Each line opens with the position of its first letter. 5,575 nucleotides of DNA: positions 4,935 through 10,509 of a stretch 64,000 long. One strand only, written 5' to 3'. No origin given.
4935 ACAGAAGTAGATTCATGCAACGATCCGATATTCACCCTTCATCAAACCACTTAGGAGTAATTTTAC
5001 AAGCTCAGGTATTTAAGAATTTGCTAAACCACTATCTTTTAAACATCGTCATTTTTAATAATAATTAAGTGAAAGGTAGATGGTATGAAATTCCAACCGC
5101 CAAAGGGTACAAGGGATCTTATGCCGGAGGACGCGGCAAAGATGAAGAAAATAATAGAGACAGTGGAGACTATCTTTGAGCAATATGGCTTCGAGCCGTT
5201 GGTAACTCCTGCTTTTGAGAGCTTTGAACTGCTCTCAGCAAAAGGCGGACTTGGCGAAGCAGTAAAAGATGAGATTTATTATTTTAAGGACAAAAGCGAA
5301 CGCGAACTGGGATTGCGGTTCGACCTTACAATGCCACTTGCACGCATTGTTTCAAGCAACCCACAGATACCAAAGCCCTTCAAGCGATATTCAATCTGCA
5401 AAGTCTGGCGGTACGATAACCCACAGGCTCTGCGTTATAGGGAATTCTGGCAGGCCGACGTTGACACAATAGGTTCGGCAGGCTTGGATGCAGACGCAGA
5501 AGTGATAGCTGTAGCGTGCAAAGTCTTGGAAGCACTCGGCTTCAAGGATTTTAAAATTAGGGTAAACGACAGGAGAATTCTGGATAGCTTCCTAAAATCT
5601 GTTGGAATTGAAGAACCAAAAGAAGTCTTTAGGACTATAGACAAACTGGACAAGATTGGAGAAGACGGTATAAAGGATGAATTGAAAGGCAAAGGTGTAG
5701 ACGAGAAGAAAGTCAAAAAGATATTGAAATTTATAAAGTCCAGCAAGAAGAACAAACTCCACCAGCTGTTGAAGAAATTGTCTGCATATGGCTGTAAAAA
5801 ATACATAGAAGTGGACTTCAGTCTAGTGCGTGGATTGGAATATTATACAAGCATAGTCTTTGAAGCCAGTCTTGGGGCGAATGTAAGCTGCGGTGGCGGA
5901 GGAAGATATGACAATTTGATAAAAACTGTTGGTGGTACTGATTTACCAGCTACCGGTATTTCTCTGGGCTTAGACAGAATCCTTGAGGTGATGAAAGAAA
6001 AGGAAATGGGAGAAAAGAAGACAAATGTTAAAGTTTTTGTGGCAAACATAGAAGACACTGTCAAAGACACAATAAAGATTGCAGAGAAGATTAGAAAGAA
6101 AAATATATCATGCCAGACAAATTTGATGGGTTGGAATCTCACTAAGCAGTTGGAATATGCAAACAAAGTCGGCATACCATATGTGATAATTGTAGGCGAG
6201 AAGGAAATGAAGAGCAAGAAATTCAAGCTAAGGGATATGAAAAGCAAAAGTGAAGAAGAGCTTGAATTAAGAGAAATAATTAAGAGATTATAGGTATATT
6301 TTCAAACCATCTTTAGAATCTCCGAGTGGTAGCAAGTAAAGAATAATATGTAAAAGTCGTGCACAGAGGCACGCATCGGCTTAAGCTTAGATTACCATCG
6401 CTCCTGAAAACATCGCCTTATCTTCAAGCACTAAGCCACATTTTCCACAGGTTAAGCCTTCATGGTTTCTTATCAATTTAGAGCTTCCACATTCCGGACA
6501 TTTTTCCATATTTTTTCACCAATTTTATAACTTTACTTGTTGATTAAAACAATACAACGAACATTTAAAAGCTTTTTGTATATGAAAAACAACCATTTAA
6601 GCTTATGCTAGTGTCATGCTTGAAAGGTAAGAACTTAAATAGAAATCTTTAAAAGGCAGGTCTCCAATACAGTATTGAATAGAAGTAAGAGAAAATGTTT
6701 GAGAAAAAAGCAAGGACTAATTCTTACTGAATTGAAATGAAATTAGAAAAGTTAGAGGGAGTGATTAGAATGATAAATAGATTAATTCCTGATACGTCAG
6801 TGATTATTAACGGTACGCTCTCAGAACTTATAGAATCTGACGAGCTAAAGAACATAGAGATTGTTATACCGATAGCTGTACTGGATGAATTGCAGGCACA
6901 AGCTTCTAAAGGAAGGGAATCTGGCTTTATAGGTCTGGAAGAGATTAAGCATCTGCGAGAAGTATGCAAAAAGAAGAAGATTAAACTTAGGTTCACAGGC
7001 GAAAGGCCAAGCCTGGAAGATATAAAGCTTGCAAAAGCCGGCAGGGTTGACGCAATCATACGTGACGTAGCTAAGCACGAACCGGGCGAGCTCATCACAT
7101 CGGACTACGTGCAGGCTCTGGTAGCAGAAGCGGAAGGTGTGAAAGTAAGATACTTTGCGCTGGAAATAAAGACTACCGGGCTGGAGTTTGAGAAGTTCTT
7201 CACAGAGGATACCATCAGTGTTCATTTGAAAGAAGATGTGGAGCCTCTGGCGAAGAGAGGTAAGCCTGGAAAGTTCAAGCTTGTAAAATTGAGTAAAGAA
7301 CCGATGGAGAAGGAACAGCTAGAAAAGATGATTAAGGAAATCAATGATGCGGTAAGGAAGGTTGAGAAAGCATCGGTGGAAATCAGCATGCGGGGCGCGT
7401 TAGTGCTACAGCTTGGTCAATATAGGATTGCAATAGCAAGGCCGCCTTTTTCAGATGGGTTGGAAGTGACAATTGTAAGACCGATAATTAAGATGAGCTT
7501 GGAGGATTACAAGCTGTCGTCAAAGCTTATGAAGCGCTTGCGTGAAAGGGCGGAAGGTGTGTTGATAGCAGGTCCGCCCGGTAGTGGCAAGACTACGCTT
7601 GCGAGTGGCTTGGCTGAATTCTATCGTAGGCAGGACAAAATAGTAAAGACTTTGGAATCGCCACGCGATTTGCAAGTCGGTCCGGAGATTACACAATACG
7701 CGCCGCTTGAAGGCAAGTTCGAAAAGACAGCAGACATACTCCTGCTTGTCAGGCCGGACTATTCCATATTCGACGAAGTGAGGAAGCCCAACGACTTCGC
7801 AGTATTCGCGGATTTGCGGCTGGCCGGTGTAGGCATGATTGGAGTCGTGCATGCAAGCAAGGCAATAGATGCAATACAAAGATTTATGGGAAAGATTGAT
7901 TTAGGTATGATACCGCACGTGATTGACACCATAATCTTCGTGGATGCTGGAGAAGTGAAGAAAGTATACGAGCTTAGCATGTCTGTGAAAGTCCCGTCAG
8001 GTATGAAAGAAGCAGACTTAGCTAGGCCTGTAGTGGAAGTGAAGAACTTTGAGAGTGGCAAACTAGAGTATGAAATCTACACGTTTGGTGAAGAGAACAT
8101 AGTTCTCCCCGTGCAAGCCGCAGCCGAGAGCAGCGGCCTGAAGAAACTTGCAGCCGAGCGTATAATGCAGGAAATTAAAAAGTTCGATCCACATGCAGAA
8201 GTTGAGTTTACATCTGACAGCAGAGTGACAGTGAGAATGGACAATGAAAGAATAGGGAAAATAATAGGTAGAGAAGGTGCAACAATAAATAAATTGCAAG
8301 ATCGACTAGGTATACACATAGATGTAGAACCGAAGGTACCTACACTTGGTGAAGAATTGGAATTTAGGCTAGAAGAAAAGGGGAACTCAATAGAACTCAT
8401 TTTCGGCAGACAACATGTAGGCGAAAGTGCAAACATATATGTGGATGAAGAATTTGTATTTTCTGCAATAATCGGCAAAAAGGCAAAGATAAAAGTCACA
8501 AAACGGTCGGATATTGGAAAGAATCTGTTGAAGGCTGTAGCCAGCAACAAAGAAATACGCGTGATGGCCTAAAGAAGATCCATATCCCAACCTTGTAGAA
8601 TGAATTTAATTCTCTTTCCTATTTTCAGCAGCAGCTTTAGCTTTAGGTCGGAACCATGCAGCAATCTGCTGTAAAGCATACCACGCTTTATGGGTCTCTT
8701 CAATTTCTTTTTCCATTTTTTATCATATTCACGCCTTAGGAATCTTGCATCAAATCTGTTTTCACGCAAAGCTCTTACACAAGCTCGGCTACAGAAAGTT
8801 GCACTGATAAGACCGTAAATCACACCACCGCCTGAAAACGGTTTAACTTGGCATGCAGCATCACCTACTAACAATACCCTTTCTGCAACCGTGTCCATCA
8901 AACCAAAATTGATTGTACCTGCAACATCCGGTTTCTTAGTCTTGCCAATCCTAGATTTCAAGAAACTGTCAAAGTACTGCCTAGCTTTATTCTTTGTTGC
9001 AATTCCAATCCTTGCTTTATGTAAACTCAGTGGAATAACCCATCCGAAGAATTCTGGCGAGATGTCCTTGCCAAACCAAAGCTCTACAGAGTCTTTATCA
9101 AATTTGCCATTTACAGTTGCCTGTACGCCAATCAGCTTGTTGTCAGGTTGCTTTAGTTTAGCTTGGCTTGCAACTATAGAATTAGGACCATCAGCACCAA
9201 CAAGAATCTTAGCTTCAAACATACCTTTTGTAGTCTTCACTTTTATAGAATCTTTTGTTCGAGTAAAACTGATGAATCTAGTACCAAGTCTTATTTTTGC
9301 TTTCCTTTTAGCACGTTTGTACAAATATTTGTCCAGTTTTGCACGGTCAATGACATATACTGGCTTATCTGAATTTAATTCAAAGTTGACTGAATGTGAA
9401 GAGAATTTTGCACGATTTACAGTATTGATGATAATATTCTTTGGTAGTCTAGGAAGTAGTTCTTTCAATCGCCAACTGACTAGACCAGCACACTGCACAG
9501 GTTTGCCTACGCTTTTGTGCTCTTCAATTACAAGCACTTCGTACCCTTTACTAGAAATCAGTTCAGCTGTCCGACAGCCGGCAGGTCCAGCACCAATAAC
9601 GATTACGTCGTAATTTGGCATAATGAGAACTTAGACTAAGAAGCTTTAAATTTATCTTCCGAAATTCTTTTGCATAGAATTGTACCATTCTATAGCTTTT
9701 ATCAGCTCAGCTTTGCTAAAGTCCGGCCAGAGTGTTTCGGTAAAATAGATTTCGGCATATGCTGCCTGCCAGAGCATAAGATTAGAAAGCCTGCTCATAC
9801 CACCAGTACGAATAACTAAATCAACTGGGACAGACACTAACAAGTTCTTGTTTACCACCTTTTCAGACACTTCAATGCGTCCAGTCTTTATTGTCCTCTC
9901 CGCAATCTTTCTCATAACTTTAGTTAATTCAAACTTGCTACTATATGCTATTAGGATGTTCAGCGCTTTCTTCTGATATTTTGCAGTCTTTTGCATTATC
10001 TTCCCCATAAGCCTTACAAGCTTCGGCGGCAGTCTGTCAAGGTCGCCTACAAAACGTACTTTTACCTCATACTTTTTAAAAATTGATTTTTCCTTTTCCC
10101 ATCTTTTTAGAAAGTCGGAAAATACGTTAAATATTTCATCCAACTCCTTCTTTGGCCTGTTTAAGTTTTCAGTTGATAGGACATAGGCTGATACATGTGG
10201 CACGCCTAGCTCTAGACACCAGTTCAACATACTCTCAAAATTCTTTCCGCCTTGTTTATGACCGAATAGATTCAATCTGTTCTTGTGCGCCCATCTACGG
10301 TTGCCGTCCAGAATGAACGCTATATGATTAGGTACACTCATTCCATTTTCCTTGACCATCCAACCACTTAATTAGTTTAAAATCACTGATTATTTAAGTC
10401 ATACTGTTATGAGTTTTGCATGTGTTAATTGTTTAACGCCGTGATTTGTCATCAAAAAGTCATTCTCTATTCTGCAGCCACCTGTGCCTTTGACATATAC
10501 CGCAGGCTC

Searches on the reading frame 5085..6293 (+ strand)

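Call 44: search_protein_families(library=pfam, proteins=[window:5085-6293:+], max_evalue=0.0001)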
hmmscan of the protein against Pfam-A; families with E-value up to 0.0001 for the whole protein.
window:5085-6293:+ (402 aa): 4 families
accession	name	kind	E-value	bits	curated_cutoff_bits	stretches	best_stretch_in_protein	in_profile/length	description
PF13393.11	tRNA-synt_His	-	8.3e-48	163.6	25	1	8-299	1-308/308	Histidyl-tRNA synthetase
PF03129.25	HGTP_anticodon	-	4.1e-13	49.7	21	1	316-401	1-90/94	Anticodon binding domain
PF00587.30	tRNA-synt_2b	-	3.5e-07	30.9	29.3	1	65-196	1-110/179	tRNA synthetase class II core domain (G, H, P, S and T)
PF01409.25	tRNA-synt_2d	-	3.6e-06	27.1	19.8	1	18-160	17-162/246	tRNA synthetases class II core domain (F)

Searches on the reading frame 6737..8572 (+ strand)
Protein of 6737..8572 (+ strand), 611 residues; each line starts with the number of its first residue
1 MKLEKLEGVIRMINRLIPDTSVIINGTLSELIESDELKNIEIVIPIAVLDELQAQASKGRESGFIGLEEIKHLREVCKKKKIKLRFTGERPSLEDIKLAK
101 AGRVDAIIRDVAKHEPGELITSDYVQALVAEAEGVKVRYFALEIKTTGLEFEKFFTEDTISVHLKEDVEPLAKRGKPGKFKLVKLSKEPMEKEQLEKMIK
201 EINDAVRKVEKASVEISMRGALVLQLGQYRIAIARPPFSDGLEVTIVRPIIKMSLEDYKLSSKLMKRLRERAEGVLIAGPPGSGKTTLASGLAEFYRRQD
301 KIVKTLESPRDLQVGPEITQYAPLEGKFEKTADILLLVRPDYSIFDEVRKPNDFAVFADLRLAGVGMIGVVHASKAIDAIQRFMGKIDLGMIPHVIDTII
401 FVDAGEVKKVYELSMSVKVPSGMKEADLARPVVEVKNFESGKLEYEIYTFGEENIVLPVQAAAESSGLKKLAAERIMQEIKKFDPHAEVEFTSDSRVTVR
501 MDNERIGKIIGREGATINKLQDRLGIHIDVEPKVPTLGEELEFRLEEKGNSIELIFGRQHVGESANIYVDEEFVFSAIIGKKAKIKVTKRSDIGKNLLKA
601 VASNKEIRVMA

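Call 20: search_protein_families(library=pfam, proteins=[window:6737-8572:+], max_evalue=0.00001)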
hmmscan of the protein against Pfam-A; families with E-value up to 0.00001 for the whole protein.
window:6737-8572:+ (611 aa): 4 families
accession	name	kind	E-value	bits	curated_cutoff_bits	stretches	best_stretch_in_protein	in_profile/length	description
PF00437.27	T2SSE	-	6.9e-08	32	24.9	1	262-384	132-256/370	Type II/IV secretion system protein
PF00013.35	KH_1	-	1.5e-07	31.5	21.5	1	497-533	2-39/66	KH domain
PF13638.12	PIN_4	-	3.3e-06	27.9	21.9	0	17-137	2-128/132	PIN domain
PF01850.27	PIN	-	5.1e-06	27.5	23.6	0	17-130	2-118/120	PIN domain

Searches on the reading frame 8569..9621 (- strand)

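Call 44: search_protein_families(library=pfam, proteins=[window:8569-9621:-], max_evalue=0.0001)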
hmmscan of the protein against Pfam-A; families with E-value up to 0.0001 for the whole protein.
window:8569-9621:- (350 aa): 9 families
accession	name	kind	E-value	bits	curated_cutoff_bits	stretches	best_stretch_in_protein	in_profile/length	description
PF01494.25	FAD_binding_3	-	5.7e-18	65.7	22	1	4-267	2-304/349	FAD binding domain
PF03486.20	HI0933_like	-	1.8e-09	37.9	50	1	5-46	2-43/244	HI0933-like protein Rossmann domain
PF05834.18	Lycopene_cycl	-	6.1e-08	32.6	23.4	0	5-181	1-174/380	Lycopene cyclase protein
PF01266.30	DAO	-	1.7e-07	31.5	27.9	0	5-39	1-35/353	FAD dependent oxidoreductase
PF13738.12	Pyr_redox_3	-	2.1e-07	30.9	30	1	7-145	1-133/305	Pyridine nucleotide-disulphide oxidoreductase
PF07992.20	Pyr_redox_2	-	1.1e-06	28.8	26.1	1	4-38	1-37/291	Pyridine nucleotide-disulphide oxidoreductase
PF22578.2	GGR_cat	-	4e-06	27.1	27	1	169-230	9-77/88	Geranylgeranyl reductase catalytic domain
PF13450.12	NAD_binding_8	-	9.8e-06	26.2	21.9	1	8-39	1-32/68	NAD(P)-binding Rossmann-like domain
PF01946.23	Thi4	-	5.7e-05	22.9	26.2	0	4-43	18-58/235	Thi4 family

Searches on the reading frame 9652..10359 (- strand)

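Call 44: search_protein_families(library=pfam, proteins=[window:9652-10359:-], max_evalue=0.0001)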
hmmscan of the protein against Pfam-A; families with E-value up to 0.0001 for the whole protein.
window:9652-10359:- (235 aa): 1 family
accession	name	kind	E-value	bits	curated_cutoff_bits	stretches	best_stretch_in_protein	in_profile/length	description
PF01255.24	Prenyltransf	-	3.4e-66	223.4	27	1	16-234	1-219/219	Putative undecaprenyl diphosphate synthase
